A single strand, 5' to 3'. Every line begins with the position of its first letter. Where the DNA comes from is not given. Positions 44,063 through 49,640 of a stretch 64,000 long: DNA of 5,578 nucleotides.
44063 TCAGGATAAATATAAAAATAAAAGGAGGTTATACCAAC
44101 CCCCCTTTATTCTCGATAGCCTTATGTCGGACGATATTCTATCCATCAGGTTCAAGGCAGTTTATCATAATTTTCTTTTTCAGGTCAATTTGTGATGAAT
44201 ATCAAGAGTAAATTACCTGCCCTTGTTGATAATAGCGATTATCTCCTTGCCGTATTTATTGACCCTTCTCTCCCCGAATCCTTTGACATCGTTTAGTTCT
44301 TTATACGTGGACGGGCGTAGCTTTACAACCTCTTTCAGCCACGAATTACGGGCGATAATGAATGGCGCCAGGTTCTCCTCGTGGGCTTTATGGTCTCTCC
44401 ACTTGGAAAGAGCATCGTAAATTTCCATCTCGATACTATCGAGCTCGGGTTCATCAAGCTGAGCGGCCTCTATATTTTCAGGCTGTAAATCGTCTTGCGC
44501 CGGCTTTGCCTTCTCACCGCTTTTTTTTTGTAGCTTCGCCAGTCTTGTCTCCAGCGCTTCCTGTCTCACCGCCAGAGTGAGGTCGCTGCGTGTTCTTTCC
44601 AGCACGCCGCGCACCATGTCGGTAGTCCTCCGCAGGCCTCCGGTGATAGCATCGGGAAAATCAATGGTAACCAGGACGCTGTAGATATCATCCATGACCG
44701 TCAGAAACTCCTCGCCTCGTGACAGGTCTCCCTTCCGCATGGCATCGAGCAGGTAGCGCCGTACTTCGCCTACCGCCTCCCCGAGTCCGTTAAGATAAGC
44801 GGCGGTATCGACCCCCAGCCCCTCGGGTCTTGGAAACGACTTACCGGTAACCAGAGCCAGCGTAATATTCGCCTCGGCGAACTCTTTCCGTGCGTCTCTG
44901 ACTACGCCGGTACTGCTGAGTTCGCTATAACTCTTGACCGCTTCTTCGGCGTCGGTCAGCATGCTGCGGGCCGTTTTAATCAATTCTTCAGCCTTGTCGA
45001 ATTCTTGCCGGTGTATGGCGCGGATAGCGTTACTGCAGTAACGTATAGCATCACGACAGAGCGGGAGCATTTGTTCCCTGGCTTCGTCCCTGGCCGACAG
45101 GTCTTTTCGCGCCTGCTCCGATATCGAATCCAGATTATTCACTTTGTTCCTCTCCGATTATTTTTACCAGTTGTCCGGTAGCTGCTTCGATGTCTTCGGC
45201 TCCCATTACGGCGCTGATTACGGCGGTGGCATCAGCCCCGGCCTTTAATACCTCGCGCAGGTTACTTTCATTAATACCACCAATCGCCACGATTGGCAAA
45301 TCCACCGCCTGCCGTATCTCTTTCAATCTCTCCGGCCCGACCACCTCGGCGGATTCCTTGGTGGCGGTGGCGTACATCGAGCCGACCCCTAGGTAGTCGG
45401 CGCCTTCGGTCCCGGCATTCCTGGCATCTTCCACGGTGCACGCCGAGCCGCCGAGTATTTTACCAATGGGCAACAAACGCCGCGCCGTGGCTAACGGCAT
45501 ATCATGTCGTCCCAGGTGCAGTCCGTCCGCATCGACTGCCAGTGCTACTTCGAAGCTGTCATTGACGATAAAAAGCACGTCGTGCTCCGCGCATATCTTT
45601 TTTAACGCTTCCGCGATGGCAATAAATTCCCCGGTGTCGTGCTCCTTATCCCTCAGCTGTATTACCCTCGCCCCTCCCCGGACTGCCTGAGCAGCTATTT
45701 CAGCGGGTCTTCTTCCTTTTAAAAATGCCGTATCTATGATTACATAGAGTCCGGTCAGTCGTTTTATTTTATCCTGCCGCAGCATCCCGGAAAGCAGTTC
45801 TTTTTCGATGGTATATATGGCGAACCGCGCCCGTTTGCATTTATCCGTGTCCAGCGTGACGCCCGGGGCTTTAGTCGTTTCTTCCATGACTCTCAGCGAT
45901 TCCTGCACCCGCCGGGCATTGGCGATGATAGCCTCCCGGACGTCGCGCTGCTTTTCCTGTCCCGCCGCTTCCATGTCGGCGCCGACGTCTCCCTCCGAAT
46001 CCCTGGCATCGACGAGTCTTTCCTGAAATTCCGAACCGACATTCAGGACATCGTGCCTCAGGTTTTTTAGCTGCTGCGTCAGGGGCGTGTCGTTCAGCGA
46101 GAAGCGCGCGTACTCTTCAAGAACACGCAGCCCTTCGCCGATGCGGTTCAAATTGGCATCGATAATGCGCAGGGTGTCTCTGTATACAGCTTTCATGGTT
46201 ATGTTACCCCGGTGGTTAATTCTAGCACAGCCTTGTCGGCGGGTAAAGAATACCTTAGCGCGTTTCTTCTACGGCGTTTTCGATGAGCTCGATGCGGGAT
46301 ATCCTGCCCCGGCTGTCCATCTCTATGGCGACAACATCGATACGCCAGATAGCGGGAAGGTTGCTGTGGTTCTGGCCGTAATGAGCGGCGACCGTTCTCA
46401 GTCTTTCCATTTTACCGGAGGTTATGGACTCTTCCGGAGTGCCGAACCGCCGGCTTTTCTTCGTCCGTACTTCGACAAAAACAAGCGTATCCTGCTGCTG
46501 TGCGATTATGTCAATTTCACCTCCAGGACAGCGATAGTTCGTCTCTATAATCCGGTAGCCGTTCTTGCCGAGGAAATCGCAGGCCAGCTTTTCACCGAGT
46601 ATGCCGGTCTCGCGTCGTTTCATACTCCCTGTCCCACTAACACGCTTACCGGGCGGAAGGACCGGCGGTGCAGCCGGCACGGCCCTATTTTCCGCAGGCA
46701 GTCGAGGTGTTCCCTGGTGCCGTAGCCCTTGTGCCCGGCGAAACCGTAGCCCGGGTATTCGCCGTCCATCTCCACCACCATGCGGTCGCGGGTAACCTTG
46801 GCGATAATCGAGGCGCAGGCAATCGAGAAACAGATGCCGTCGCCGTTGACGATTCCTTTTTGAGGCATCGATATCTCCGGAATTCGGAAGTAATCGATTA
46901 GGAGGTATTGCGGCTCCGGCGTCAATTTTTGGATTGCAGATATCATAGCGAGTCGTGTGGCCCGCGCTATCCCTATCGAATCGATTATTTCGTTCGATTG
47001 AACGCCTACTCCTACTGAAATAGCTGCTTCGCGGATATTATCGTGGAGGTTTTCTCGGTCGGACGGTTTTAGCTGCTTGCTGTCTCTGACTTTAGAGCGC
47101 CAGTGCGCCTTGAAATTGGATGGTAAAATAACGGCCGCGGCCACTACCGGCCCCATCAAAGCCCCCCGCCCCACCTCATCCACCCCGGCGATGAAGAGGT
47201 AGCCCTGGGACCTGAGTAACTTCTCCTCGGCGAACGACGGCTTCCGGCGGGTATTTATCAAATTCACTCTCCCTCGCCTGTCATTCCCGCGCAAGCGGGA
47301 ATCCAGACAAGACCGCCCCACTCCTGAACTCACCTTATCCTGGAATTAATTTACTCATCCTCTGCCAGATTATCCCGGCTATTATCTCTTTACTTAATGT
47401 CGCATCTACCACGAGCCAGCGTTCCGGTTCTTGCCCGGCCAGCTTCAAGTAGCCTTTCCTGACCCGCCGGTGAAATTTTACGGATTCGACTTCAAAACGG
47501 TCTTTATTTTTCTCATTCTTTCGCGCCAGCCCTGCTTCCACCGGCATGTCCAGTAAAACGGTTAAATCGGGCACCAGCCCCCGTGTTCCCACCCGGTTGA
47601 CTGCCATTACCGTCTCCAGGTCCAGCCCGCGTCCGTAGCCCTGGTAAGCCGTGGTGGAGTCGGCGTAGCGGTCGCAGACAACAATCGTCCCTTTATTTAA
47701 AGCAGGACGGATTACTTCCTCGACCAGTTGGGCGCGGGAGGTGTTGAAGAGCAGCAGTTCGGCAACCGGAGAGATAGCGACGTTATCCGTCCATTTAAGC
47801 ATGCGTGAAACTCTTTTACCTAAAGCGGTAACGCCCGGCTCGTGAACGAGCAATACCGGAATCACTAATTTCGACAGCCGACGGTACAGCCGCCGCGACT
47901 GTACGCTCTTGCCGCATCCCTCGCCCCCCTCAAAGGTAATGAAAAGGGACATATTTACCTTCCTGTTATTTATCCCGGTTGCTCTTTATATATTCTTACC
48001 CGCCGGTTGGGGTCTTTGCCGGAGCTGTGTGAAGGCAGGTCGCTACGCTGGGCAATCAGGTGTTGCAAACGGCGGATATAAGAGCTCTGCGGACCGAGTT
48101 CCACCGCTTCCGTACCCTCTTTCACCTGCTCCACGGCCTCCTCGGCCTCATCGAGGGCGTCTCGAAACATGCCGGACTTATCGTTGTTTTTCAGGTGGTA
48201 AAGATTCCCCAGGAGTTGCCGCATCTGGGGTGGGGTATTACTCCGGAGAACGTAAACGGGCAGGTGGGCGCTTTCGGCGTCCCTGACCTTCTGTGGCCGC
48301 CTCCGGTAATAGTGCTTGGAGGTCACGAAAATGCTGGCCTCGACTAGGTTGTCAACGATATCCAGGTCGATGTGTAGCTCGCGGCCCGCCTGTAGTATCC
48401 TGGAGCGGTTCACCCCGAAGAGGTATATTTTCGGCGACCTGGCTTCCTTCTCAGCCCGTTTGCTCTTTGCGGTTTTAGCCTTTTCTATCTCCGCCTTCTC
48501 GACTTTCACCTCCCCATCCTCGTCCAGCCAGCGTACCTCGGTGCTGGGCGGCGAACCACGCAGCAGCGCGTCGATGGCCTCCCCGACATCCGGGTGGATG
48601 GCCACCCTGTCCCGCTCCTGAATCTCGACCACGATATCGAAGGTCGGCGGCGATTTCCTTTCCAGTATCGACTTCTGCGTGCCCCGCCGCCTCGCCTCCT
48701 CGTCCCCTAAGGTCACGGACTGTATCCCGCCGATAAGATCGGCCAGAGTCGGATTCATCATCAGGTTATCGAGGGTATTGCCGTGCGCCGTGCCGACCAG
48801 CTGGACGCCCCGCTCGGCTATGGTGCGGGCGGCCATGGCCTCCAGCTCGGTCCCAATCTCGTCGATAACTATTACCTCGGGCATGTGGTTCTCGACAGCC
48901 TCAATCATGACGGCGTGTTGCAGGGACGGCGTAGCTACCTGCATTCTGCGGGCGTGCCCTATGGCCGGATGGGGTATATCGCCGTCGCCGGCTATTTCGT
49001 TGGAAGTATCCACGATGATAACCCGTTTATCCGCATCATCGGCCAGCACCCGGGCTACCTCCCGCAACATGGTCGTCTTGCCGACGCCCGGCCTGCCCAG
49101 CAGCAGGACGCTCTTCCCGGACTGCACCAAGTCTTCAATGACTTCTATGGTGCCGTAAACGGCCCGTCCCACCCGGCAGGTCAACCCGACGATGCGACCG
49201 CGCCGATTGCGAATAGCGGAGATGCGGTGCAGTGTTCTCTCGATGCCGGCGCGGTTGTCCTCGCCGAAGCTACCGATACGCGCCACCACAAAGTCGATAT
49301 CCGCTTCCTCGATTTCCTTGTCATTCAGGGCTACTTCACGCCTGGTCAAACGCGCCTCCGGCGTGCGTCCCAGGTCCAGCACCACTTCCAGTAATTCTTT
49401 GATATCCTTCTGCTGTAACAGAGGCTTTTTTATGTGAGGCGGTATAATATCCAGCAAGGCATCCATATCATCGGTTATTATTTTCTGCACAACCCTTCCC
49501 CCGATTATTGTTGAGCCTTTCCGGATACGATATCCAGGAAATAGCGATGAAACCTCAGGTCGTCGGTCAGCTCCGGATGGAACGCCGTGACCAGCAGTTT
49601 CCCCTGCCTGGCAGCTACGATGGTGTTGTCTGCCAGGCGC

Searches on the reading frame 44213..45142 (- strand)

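Call 12: search_protein_families(library=pfam, proteins=[window:44213-45142:-], max_evalue=0.00001)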
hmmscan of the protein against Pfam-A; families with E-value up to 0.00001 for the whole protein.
window:44213-45142:- (309 aa): 1 family
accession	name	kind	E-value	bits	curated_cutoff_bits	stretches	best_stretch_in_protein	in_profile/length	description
PF00570.28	HRDC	-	3.3e-18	65.8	23.8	1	240-305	3-68/68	HRDC domain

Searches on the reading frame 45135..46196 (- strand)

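Call 12: search_protein_families(library=pfam, proteins=[window:45135-46196:-], max_evalue=0.00001)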
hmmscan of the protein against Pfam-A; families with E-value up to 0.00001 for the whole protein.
window:45135-46196:- (353 aa): 2 families
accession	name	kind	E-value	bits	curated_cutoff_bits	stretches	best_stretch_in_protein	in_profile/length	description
PF02581.23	TMP-TENI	-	2.7e-60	203.2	27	1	150-330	1-180/180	Thiamine monophosphate synthase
PF17792.6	ThiD2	-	2.6e-40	138.1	23.5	1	10-133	1-124/124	ThiD2 family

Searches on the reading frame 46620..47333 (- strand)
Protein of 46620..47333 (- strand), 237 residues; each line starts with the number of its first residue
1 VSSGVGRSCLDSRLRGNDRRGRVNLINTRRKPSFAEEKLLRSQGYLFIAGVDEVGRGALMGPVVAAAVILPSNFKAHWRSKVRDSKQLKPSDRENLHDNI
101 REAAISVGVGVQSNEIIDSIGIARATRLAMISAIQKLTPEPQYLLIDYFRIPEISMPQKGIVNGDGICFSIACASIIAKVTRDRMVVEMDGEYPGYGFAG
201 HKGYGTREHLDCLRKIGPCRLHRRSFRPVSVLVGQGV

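Call 12: search_protein_families(library=pfam, proteins=[window:46620-47333:-], max_evalue=0.00001)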
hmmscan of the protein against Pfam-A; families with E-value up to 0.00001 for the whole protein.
window:46620-47333:- (237 aa): 1 family
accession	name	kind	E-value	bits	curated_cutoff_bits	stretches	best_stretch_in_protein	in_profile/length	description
PF01351.25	RNase_HII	-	1.9e-39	136.1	25.8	1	49-228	1-198/199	Ribonuclease HII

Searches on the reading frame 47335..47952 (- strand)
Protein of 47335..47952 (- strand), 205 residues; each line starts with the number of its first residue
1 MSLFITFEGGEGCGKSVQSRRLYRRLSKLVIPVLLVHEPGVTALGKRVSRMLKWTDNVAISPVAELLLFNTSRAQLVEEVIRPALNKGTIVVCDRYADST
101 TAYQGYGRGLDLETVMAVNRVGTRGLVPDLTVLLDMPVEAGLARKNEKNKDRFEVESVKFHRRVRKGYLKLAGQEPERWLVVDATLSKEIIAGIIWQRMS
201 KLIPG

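Call 12: search_protein_families(library=pfam, proteins=[window:47335-47952:-], max_evalue=0.00001)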
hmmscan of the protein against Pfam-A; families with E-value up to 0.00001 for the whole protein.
window:47335-47952:- (205 aa): 2 families
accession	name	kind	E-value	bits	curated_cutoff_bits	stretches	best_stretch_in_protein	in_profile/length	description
PF02223.23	Thymidylate_kin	-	3.1e-47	161.1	27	1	7-191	1-181/185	Thymidylate kinase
PF13521.12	AAA_28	-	5.9e-06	27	27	1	5-168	2-146/164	AAA domain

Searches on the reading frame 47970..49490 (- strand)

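Call 12: search_protein_families(library=pfam, proteins=[window:47970-49490:-], max_evalue=0.00001)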
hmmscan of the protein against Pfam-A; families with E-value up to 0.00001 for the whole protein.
window:47970-49490:- (506 aa): 7 families
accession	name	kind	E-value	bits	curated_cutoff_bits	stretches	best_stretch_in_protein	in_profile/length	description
PF25516.1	PTPase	-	1.1e-20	73.7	27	1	354-430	2-78/79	Phosphotyrosine protein phosphatase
PF01424.28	R3H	-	7.8e-12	45.5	26.8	1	449-502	7-60/60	R3H domain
PF19568.5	Spore_III_AA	-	1.3e-11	44.6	27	1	104-254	120-276/306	Sporulation stage III, protein AA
PF03266.21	NTPase_1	-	1.6e-06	28.5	23.9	0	128-151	2-25/168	NTPase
PF00004.35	AAA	-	3.7e-06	27.9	21.2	1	128-213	1-67/131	ATPase family associated with various cellular activities (AAA)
PF13604.12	AAA_30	-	5e-06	26.8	27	1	116-217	8-102/191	AAA domain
PF25199.1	nSTAND_NTPase5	-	5.6e-06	26.7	34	0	123-166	39-82/145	Novel STAND NTPase 5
